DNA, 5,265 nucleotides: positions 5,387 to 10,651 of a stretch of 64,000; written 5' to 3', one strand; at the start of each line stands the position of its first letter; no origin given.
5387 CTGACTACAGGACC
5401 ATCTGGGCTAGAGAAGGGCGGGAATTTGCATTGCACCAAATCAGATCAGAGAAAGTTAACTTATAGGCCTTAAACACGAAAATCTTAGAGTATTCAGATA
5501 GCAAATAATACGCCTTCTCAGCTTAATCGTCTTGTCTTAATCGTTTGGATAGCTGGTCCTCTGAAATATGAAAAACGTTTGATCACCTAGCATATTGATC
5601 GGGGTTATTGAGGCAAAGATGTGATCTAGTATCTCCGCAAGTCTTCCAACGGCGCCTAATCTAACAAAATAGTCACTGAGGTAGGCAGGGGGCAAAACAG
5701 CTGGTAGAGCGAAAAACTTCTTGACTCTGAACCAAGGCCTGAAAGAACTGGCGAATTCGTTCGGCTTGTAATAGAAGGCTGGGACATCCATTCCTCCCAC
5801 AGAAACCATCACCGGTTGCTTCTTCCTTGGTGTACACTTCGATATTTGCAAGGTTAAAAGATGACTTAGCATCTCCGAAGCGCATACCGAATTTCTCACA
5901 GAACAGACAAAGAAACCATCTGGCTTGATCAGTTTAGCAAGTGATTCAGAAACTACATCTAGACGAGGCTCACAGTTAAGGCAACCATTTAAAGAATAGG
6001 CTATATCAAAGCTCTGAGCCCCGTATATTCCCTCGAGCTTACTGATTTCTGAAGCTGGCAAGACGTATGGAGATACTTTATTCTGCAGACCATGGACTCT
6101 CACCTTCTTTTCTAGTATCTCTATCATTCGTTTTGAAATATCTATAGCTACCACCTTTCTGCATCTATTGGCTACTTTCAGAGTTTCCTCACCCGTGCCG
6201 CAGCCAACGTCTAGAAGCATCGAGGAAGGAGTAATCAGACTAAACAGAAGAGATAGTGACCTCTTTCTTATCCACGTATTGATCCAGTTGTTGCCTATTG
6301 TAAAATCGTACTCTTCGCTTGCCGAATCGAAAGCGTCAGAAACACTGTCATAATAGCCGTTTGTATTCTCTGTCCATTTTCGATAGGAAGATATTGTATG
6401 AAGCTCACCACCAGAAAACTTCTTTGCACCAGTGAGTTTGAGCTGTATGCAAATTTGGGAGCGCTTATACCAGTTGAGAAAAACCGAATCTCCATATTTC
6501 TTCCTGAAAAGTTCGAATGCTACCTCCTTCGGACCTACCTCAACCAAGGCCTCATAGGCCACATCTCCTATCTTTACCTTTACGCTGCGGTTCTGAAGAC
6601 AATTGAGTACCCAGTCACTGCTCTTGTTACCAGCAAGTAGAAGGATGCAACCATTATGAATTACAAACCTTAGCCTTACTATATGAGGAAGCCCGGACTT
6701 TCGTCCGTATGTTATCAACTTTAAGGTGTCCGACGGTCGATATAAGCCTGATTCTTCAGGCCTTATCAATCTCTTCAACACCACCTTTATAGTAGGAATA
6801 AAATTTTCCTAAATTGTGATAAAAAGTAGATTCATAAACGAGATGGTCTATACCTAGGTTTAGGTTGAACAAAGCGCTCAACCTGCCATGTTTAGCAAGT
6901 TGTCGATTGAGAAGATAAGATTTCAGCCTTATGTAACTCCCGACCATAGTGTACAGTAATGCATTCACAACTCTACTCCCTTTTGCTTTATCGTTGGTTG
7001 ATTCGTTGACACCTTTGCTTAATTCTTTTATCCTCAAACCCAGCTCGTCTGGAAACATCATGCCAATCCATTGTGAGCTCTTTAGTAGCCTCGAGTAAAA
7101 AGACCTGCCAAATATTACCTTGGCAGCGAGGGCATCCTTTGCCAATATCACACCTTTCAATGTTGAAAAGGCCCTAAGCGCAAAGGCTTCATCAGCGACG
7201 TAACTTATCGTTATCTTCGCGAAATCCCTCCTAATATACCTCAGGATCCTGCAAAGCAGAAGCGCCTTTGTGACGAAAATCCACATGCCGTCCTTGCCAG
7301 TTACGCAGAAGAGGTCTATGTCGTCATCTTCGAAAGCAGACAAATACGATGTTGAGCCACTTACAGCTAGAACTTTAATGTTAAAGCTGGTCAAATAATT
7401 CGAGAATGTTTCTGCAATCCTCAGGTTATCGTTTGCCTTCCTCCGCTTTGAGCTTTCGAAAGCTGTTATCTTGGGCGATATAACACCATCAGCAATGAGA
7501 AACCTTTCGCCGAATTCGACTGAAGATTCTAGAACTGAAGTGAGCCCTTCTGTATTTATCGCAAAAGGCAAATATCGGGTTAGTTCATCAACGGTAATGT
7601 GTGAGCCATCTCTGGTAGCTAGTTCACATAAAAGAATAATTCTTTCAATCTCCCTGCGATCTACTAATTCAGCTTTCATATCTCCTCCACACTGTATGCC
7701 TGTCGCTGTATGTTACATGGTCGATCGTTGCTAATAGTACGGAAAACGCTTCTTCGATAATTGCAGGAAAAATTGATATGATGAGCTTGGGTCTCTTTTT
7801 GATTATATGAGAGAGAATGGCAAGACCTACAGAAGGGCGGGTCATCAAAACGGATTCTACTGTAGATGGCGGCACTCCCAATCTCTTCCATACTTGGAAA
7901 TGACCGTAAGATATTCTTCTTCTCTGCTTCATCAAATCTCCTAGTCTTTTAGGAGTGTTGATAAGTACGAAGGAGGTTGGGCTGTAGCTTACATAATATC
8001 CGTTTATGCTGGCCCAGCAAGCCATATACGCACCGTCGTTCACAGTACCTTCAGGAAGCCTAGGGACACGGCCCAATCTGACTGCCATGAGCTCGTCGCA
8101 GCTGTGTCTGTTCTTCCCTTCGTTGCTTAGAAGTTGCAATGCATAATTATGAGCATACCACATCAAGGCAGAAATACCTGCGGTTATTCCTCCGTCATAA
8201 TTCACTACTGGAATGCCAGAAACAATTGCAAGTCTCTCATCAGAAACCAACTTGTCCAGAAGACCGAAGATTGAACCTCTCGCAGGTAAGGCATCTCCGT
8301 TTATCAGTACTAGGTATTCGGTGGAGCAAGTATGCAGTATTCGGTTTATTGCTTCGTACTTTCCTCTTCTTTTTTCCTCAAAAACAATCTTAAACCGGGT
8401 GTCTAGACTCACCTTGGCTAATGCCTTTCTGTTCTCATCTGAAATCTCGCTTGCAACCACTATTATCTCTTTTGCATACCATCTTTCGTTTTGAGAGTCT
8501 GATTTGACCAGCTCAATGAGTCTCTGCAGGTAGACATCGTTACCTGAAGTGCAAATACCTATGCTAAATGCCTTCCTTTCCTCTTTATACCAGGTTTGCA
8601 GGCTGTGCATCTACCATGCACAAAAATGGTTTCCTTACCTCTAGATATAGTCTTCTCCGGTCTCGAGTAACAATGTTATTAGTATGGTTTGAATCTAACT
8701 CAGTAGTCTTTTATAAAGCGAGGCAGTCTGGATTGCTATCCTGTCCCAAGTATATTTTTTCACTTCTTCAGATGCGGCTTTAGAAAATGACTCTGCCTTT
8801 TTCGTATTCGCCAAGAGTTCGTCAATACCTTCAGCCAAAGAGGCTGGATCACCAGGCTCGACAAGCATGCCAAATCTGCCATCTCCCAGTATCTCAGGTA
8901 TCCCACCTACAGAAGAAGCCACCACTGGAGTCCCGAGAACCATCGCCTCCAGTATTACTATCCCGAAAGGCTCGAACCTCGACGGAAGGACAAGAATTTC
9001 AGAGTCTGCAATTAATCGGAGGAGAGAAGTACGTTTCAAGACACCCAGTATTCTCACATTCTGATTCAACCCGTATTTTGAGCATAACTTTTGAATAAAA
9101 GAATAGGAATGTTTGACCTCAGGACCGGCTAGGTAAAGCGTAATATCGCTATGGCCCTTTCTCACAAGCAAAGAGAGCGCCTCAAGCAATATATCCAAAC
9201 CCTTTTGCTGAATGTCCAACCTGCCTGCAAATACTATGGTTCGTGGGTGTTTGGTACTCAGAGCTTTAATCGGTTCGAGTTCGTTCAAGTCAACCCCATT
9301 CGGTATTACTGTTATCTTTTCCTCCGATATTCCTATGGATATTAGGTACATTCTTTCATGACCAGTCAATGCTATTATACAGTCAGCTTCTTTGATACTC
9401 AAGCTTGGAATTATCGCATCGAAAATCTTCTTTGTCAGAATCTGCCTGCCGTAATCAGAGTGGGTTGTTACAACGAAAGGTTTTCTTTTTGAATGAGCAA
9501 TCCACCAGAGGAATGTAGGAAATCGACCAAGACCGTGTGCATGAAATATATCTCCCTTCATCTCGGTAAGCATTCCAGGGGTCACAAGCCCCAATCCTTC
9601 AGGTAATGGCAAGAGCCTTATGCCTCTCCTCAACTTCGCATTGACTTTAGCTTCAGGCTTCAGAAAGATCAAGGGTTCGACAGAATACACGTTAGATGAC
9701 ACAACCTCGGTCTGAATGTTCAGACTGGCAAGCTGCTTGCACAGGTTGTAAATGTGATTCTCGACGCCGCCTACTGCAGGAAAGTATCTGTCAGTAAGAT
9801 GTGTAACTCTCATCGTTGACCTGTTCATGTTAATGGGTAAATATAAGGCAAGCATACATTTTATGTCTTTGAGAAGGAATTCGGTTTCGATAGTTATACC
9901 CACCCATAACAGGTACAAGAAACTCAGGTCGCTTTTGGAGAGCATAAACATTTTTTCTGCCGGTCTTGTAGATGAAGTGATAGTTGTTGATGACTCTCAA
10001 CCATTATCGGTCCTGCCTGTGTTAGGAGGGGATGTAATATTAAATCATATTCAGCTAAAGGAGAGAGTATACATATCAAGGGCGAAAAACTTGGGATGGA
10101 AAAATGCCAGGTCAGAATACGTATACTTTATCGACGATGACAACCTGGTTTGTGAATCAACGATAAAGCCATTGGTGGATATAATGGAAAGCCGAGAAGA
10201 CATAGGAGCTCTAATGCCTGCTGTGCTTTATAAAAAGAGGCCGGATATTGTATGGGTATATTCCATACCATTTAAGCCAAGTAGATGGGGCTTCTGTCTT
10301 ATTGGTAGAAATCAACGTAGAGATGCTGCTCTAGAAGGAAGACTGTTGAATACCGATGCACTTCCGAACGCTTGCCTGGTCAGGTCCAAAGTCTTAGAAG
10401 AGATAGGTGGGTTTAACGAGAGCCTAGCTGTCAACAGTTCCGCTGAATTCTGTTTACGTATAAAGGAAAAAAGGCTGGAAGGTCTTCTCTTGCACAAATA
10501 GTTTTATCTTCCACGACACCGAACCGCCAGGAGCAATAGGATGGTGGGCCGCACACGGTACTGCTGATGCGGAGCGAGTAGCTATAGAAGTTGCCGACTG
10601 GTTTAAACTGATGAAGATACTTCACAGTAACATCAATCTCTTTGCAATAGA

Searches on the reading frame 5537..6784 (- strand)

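Call 32: search_protein_families(library=pfam, proteins=[window:5537-6784:-], max_evalue=0.001)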
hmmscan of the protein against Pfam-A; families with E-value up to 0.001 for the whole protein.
window:5537-6784:- (415 aa): 11 families
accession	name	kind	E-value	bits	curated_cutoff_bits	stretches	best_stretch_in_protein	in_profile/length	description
PF13847.12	Methyltransf_31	-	6.2e-13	49.1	27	1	189-297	6-113/145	Methyltransferase domain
PF13649.12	Methyltransf_25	-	1.2e-12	48.8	27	1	191-290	2-97/97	Methyltransferase domain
PF08241.18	Methyltransf_11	-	4.6e-12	46.9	21.2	1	191-294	1-95/95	Methyltransferase domain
PF08242.18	Methyltransf_12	-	1.5e-11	45.3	30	1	191-292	1-98/98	Methyltransferase domain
PF13489.12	Methyltransf_23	-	2.9e-08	34.1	27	1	184-306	20-128/164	Methyltransferase domain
PF01209.24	Ubie_methyltran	-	9.4e-08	32.1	20.1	1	145-294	13-151/233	ubiE/COQ5 methyltransferase family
PF00398.26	RrnaAD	-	7.3e-07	29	24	1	161-231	12-75/263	Ribosomal RNA adenine dimethylase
PF09445.16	Methyltransf_15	-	2.4e-05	24.4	22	1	189-239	3-53/165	RNA cap guanine-N2 methyltransferase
PF04075.20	F420H2_quin_red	-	0.00022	21.8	22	1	19-79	24-88/130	F420H(2)-dependent quinone reductase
PF05219.18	DREV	-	0.00048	19.8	26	1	188-227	96-135/265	DREV methyltransferase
PF02353.26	CMAS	-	0.00051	19.9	27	1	183-238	59-115/273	Mycolic acid cyclopropane synthetase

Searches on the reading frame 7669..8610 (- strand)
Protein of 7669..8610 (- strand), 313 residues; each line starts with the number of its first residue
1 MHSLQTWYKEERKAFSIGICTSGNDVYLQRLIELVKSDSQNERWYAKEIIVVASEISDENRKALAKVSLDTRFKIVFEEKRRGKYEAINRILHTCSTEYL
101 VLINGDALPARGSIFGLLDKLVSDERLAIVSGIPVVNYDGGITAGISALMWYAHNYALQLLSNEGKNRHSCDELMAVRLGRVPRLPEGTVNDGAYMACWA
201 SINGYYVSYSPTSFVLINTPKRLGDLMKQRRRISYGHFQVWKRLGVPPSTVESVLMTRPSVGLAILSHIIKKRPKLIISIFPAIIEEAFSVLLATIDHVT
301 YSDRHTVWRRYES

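Call 31: search_protein_families(library=pfam, proteins=[window:7669-8610:-], max_evalue=0.001)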
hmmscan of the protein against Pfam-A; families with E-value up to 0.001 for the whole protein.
window:7669-8610:- (313 aa): 3 families
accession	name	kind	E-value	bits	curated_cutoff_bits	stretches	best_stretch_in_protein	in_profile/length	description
PF00535.33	Glycos_transf_2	-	7.6e-12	45.9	23.3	1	16-164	1-146/168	Glycosyl transferase family 2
PF13641.12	Glyco_tranf_2_3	-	1.7e-08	35.2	27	1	19-236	7-230/230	Glycosyltransferase like family 2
PF13632.12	Glyco_trans_2_3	-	0.00015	22.1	27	1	184-251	89-164/198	Glycosyl transferase family group 2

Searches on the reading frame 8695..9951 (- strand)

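Call 31: search_protein_families(library=pfam, proteins=[window:8695-9951:-], max_evalue=0.001)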
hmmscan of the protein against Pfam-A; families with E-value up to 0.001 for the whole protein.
window:8695-9951:- (418 aa): 6 families
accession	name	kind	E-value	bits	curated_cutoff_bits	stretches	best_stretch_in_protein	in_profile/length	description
PF00534.26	Glycos_transf_1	-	3.4e-39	134.6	26.4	1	231-394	10-170/172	Glycosyl transferases group 1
PF13692.12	Glyco_trans_1_4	-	9.5e-36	123.6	27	1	237-382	2-142/142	Glycosyl transferases group 1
PF13439.12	Glyco_transf_4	-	2.5e-24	86.7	28.5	1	60-223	1-169/170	Glycosyltransferase Family 4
PF20706.3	GT4-conflict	-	1.1e-18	67.8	26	1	211-406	172-382/385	Family 4 Glycosyltransferase in conflict systems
PF13579.12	Glyco_trans_4_4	-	4e-13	50.4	29.7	1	61-219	1-158/158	Glycosyl transferase 4-like domain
PF13524.12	Glyco_trans_1_2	-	3.3e-06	27.5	25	1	270-407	15-140/144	Glycosyl transferase-like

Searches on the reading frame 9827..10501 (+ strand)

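Call 32: search_protein_families(library=pfam, proteins=[window:9827-10501:+], max_evalue=0.001)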
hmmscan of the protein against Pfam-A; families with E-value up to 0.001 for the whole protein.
window:9827-10501:+ (224 aa): 2 families
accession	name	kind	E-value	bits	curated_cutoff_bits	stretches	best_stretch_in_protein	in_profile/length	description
PF00535.33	Glycos_transf_2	-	1.2e-16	61.6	23.3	1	21-192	1-166/168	Glycosyl transferase family 2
PF10111.15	Glyco_tranf_2_2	-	2.4e-06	27.7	27.3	1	48-122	29-108/276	Glycosyltransferase like family 2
